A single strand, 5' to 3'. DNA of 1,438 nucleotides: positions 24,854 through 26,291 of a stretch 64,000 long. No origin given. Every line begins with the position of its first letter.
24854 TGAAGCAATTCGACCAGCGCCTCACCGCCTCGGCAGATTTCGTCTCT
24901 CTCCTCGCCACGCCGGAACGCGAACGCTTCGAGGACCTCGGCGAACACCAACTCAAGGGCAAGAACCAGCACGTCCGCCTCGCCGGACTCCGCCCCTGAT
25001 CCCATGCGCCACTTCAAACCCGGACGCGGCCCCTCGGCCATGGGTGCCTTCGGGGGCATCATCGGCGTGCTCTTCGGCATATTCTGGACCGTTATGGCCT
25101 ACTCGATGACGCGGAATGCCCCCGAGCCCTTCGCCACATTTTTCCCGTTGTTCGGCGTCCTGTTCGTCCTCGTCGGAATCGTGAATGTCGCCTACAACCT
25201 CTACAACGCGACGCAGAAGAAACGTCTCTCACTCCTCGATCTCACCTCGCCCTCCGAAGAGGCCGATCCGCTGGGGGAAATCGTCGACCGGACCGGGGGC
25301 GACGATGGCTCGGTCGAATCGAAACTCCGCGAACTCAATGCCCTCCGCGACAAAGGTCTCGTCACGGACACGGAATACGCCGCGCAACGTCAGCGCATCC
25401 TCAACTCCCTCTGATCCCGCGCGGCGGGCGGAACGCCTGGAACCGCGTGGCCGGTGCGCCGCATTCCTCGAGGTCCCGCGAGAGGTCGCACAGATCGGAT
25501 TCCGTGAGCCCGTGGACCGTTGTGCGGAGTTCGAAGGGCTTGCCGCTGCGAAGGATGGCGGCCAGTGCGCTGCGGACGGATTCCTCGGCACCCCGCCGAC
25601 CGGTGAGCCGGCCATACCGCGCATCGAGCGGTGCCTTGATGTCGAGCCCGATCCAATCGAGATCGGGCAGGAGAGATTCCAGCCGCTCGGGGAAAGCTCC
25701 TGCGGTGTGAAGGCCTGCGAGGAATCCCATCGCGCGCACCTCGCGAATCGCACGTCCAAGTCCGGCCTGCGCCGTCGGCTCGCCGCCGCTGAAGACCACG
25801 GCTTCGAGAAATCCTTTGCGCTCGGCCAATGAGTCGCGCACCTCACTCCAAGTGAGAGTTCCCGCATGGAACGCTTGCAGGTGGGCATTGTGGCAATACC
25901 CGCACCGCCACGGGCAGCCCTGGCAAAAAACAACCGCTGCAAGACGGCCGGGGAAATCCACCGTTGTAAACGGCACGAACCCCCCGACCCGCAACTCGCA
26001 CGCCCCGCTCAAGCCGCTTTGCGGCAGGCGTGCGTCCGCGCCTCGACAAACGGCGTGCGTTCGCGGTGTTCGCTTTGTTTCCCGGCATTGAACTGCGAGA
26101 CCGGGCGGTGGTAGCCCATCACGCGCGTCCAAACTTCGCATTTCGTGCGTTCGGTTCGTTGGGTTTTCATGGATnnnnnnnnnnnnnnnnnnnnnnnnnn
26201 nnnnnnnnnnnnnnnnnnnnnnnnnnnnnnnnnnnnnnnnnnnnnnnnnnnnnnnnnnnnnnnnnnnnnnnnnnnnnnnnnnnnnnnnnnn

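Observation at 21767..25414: Four-gene operon coupling two PilT-family retraction ATPases to an FHA-domain nucleotidyl cyclase and a SHOCT membrane protein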

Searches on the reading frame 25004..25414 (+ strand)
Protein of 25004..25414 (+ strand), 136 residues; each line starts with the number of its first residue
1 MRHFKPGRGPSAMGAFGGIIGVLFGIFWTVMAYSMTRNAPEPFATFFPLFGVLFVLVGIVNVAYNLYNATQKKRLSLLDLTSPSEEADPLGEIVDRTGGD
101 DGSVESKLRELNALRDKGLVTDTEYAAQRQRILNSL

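Call 3: search_protein_families(library=pfam, proteins=[window:25004-25414:+], max_evalue=0.01)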
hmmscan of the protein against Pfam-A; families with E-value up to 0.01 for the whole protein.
window:25004-25414:+ (136 aa): 3 families
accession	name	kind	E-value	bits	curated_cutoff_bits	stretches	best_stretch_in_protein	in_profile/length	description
PF09851.14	SHOCT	-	2.2e-06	27.6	27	1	107-133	2-28/28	Short C-terminal domain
PF05120.17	GvpG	-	5.8e-05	23.6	30.6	1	92-136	21-65/67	Gas vesicle protein G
PF06611.17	DUF1145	-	0.001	19.4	21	1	23-63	9-49/58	Protein of unknown function (DUF1145)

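Call 4: search_protein_families(library=ncbifam, proteins=[window:25004-25414:+], max_evalue=0.01)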
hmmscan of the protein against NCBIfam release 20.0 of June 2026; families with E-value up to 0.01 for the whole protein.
window:25004-25414:+ (136 aa): 0 families

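Call 51: search_protein_families(library=padloc, proteins=[window:25004-25414:+], max_evalue=0.01)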
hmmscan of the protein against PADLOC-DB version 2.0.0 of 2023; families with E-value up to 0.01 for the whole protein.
window:25004-25414:+ (136 aa): 1 family
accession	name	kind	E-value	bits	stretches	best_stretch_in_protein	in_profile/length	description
PDLC04368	PDC-M05A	-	0.0018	16.1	1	62-129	6-68/201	-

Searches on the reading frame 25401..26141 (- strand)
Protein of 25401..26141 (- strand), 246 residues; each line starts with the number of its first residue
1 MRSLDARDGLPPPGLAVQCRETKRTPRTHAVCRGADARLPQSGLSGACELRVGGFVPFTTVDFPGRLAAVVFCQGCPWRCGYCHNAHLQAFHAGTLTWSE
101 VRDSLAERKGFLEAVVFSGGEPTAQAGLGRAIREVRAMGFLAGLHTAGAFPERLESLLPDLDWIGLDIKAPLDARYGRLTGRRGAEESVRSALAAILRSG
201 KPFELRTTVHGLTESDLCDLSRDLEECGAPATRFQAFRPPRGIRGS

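Call 42: search_protein_families(library=pfam, proteins=[window:25401-26141:-], max_evalue=0.001)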
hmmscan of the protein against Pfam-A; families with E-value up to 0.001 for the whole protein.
window:25401-26141:- (246 aa): 2 families
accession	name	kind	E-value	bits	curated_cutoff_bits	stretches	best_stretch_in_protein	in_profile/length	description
PF04055.27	Radical_SAM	-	1.3e-17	64.9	29.5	1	71-222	2-164/166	Radical SAM superfamily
PF13353.11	Fer4_12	-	1.7e-08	35.3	22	1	69-127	8-68/137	4Fe-4S single cluster domain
